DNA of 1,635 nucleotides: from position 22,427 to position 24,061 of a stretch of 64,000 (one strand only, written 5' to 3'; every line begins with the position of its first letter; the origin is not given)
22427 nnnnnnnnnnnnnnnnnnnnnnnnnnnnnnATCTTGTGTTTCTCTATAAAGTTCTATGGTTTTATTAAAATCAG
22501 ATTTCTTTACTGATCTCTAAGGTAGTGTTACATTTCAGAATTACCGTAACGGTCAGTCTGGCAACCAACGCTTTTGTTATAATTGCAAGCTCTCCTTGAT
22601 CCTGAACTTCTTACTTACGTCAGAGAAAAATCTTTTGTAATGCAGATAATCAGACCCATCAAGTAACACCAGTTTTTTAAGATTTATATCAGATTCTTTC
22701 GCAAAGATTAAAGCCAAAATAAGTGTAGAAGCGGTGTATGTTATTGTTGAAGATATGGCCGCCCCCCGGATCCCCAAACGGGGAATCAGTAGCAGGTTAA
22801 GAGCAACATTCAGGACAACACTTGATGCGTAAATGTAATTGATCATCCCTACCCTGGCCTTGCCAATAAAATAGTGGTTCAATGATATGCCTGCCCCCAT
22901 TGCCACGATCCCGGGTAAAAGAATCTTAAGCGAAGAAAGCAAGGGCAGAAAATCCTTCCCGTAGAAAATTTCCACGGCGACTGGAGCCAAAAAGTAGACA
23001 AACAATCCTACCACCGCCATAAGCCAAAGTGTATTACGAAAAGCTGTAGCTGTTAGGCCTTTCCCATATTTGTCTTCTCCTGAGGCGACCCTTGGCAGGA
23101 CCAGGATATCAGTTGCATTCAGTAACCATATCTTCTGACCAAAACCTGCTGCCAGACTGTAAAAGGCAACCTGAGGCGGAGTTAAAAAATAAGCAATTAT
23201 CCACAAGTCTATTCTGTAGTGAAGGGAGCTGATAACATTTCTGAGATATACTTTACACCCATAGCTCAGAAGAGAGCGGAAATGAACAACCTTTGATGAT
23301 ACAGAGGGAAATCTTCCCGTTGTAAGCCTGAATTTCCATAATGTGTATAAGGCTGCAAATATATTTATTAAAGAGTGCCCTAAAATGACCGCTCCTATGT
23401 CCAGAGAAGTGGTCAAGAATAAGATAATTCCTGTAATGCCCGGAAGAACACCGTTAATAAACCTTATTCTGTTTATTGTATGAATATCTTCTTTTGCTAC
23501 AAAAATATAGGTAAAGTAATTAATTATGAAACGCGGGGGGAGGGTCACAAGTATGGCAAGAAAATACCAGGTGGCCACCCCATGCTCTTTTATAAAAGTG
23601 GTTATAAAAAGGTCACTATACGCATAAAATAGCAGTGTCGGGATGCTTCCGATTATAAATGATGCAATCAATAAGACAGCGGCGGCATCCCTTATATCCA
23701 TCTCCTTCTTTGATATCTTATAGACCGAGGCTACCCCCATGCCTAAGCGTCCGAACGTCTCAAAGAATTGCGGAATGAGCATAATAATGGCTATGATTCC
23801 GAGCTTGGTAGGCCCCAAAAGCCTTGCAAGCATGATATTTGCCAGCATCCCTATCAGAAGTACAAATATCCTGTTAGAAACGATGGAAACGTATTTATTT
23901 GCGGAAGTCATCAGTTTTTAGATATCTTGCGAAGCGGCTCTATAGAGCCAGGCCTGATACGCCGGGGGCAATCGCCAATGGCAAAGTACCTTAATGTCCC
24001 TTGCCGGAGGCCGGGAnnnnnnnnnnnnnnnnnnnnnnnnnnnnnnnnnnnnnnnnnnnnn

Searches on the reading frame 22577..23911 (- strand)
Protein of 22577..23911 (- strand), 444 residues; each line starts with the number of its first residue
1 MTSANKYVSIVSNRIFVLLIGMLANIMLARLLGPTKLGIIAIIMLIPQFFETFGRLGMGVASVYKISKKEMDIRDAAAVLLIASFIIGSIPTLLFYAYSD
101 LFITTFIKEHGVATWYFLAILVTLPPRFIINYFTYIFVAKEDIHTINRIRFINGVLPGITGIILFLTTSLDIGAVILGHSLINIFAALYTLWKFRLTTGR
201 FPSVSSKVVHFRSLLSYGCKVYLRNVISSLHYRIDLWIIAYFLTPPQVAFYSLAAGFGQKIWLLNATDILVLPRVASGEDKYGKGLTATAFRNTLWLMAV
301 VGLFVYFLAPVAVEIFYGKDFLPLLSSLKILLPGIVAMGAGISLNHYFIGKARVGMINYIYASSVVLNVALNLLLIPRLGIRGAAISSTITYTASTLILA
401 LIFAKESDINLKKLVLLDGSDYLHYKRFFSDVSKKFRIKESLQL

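Call 59: search_protein_families(library=pfam, proteins=[window:22577-23911:-], max_evalue=0.00001)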
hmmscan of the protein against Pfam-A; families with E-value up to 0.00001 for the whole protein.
window:22577-23911:- (444 aa): 2 families
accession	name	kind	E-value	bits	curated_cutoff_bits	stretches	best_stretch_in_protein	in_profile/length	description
PF13440.11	Polysacc_synt_3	-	2.8e-15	56.8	23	1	28-323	2-290/293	Polysaccharide biosynthesis protein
PF01943.22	Polysacc_synt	-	2.1e-13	50.8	28.2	1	9-258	7-251/274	Polysaccharide biosynthesis protein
